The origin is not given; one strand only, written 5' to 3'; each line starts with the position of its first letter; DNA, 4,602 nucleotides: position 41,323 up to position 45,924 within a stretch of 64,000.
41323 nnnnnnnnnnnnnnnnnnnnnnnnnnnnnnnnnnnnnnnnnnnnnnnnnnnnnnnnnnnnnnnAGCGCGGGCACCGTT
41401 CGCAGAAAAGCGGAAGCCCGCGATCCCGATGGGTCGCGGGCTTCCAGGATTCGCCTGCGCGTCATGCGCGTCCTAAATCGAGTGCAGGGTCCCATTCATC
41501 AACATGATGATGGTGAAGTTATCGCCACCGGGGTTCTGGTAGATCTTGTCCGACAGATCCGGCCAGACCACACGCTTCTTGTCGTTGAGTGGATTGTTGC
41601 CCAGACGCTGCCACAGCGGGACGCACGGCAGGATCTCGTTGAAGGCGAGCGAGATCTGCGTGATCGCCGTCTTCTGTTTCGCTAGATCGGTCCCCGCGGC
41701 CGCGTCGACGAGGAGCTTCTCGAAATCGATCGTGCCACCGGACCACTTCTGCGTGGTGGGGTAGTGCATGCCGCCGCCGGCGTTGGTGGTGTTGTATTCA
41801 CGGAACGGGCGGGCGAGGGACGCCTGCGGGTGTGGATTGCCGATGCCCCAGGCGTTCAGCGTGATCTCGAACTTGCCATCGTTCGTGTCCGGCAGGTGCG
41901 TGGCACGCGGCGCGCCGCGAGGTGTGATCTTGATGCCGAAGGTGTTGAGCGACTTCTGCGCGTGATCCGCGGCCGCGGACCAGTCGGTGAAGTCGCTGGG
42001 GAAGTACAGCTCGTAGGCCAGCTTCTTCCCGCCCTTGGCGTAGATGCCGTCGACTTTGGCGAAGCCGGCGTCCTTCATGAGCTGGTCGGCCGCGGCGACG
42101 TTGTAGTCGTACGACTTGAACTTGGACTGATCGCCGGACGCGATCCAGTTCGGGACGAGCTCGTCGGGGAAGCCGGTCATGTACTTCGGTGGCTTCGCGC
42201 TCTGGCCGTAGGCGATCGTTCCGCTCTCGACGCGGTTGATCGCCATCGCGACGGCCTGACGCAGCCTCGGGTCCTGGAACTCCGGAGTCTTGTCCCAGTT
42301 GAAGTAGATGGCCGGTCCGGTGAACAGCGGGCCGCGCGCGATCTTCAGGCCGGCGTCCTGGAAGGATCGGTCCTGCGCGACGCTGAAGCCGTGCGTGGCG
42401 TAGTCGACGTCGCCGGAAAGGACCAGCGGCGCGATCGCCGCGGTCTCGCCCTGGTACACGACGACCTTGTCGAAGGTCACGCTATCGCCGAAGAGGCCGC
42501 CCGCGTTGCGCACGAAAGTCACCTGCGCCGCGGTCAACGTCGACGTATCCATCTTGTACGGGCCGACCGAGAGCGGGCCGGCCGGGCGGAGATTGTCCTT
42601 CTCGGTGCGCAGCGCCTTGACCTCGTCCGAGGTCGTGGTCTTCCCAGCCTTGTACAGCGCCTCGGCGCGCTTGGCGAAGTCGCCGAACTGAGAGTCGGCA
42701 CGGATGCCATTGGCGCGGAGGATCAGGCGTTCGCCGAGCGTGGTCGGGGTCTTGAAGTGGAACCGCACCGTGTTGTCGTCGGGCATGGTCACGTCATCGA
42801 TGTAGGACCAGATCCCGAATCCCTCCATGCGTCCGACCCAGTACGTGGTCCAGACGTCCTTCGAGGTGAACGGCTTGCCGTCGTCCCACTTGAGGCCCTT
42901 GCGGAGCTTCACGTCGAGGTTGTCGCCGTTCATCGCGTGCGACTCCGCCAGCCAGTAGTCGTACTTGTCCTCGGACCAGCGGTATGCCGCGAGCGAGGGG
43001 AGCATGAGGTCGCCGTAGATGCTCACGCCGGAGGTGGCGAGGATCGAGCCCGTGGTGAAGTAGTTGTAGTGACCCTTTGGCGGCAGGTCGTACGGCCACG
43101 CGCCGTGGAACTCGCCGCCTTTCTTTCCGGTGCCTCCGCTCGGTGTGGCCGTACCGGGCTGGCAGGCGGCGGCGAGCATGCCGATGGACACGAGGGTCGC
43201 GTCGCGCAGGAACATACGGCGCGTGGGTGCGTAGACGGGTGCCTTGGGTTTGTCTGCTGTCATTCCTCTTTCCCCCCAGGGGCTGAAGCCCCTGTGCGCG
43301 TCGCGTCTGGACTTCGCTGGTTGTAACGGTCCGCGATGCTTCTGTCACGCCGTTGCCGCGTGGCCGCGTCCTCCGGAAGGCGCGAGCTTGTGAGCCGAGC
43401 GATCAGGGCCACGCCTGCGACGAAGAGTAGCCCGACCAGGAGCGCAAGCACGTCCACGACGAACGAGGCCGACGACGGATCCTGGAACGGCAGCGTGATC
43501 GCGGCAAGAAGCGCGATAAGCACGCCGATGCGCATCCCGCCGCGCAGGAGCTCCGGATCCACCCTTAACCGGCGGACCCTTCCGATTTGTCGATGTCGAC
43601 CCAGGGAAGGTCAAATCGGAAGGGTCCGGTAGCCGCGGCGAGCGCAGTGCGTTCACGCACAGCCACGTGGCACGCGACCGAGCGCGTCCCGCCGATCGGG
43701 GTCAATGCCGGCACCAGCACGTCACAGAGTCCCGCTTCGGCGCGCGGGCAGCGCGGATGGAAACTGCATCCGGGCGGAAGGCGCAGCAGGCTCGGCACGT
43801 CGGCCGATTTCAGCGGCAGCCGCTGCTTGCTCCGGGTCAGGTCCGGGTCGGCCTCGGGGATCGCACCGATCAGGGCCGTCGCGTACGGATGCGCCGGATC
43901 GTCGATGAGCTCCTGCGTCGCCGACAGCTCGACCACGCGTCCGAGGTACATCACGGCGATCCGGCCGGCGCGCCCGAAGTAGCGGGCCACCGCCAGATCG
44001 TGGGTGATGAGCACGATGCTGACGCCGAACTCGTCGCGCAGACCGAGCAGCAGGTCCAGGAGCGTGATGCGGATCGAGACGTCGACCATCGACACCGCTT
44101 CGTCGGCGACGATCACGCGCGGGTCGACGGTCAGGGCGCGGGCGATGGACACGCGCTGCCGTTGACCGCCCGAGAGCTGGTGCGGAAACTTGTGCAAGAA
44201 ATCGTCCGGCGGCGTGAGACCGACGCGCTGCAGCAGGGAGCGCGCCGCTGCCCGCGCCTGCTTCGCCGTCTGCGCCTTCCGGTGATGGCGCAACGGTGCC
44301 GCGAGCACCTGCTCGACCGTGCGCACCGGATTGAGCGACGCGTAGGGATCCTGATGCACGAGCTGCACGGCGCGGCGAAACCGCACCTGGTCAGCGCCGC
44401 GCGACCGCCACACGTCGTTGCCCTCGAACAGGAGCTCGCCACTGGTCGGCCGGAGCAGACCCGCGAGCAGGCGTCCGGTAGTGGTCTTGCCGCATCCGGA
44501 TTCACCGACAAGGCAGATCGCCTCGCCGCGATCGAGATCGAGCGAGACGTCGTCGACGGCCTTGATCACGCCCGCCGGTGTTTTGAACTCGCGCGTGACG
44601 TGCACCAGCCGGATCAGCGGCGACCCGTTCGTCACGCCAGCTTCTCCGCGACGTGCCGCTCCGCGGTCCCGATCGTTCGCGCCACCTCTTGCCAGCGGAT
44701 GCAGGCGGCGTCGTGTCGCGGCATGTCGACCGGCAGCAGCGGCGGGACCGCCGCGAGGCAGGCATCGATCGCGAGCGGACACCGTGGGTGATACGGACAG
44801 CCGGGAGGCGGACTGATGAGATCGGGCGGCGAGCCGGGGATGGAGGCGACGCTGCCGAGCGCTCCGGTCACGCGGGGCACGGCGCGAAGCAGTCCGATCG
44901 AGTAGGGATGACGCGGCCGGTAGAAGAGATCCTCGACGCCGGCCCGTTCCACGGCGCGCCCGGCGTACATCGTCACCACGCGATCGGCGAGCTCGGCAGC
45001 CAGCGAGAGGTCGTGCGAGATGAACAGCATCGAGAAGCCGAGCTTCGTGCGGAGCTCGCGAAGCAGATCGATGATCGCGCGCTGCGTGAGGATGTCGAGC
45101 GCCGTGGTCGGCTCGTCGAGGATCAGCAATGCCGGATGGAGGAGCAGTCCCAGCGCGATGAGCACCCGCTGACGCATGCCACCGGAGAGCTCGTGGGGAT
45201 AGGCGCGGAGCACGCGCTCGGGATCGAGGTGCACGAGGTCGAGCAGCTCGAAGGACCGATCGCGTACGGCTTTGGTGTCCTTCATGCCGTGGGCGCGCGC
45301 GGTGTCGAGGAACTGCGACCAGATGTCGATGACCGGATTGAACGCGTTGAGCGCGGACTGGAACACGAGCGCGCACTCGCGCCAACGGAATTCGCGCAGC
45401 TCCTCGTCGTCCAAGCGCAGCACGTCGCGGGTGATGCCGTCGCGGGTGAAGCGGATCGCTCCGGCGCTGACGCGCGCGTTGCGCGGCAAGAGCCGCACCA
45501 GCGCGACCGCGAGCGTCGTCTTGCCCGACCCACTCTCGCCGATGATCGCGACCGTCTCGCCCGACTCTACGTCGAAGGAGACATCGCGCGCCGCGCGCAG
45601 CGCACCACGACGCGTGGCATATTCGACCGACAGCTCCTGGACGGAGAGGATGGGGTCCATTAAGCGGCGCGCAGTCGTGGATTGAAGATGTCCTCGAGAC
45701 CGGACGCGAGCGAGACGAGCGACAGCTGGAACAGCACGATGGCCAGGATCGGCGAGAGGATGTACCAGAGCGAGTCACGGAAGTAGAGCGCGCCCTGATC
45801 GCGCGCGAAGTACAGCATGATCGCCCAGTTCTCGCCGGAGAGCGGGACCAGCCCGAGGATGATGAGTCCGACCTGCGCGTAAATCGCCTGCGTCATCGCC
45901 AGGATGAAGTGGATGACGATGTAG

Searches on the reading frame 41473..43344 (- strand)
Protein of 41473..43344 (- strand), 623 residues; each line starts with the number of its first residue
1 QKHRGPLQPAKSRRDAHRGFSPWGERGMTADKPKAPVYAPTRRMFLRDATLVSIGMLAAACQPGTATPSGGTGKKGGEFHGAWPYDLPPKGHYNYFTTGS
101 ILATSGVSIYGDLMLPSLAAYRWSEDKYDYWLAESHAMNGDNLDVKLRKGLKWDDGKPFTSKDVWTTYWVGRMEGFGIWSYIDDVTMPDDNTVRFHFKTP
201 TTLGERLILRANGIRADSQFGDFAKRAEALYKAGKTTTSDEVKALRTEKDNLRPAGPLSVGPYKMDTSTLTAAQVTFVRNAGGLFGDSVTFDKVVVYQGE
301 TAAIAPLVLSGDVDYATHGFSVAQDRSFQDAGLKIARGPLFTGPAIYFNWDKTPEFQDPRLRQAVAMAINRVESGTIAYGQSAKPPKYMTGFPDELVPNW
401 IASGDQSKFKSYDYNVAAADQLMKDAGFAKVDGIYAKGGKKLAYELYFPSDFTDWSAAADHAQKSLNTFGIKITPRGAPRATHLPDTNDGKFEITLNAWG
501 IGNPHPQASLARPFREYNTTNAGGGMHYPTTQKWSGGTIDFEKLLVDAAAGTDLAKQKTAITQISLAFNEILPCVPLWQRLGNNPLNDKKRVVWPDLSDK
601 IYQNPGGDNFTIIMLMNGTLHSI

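Call 69: search_protein_families(library=pfam, proteins=[window:41473-43344:-], max_evalue=0.00001)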
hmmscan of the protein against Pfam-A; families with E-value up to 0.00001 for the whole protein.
window:41473-43344:- (623 aa): 1 family
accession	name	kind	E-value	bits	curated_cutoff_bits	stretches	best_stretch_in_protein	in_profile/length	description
PF00496.27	SBP_bac_5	-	3.2e-50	171.7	32.4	1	130-518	4-365/368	Bacterial extracellular solute-binding proteins, family 5 Middle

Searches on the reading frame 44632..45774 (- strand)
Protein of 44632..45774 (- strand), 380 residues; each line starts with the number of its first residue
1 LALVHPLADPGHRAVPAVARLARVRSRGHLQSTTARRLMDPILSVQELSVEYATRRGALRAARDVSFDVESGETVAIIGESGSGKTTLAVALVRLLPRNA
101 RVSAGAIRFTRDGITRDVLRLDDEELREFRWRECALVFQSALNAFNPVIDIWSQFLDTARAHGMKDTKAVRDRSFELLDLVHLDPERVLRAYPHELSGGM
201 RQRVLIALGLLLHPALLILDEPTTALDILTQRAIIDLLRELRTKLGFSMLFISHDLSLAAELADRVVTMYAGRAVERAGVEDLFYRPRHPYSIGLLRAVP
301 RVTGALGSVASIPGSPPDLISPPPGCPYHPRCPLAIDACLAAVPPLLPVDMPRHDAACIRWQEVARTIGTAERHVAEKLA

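Call 69: search_protein_families(library=pfam, proteins=[window:44632-45774:-], max_evalue=0.00001)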
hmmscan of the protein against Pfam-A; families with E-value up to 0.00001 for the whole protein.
window:44632-45774:- (380 aa): 3 families
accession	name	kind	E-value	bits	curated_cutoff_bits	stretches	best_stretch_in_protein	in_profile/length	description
PF00005.33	ABC_tran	-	9e-25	88.3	25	1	63-224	2-137/137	ABC transporter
PF08352.17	oligo_HPY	-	1.1e-17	64.6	27.1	1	275-339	1-65/65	Oligopeptide/dipeptide transporter, C-terminal region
PF13304.12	AAA_21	-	3.1e-08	34.5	27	1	173-258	220-302/304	AAA domain, putative AbiEii toxin, Type IV TA system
